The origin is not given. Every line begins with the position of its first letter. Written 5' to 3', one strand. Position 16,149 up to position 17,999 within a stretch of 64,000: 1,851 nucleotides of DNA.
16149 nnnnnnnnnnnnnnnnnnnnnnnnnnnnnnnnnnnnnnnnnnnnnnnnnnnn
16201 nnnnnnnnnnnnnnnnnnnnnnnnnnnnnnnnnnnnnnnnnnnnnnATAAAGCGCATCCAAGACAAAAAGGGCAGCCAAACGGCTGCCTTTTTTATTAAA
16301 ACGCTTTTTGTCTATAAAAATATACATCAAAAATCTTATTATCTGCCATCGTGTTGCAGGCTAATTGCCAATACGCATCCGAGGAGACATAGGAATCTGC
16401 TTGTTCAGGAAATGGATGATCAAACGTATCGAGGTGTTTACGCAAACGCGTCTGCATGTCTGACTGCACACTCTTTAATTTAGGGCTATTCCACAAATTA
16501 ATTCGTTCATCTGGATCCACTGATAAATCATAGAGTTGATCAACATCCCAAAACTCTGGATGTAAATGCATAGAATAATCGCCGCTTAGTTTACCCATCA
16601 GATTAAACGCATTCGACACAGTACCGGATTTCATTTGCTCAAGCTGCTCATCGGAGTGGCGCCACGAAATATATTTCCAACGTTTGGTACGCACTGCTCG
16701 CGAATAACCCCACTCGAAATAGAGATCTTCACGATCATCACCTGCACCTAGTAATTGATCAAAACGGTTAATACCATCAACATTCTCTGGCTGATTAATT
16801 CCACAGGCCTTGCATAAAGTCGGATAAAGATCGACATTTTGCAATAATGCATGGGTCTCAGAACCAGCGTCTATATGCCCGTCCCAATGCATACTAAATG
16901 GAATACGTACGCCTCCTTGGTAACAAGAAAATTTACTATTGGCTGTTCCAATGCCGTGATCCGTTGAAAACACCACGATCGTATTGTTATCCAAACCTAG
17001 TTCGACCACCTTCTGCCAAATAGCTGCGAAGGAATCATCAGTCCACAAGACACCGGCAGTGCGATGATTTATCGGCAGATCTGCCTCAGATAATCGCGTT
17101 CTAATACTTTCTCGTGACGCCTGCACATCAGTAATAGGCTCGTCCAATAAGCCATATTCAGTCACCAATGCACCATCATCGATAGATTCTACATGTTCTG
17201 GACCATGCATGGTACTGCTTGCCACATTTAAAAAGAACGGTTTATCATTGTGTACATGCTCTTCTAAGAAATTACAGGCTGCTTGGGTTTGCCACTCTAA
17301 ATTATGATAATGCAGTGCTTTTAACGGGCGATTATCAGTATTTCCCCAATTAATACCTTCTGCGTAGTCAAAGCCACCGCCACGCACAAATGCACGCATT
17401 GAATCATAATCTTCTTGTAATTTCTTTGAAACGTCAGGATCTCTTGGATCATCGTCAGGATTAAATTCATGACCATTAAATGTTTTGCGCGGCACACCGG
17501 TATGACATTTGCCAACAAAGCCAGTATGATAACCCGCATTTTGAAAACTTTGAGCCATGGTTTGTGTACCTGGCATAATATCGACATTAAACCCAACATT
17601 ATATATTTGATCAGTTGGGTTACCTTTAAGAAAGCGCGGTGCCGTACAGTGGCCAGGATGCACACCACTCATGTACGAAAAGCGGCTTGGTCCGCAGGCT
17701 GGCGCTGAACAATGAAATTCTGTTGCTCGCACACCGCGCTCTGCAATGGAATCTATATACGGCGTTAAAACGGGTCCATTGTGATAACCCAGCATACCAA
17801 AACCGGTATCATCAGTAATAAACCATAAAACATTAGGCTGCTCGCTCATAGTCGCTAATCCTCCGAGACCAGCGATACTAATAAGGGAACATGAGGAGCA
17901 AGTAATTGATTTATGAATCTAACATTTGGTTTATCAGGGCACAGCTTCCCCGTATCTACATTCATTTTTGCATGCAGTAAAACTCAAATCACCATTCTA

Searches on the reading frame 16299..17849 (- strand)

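Call 63: search_protein_families(library=pfam, proteins=[window:16299-17849:-], max_evalue=0.00001)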
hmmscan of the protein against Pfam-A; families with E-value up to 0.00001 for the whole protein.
window:16299-17849:- (517 aa): 2 families
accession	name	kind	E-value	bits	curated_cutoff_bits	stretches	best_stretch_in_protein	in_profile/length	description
PF00884.28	Sulfatase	-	1.3e-35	123.7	25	1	5-351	1-301/301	Sulfatase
PF16347.10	SGSH_C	-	3.5e-16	60.2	29.3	1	309-404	11-117/154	N-sulphoglucosamine sulphohydrolase, C-terminal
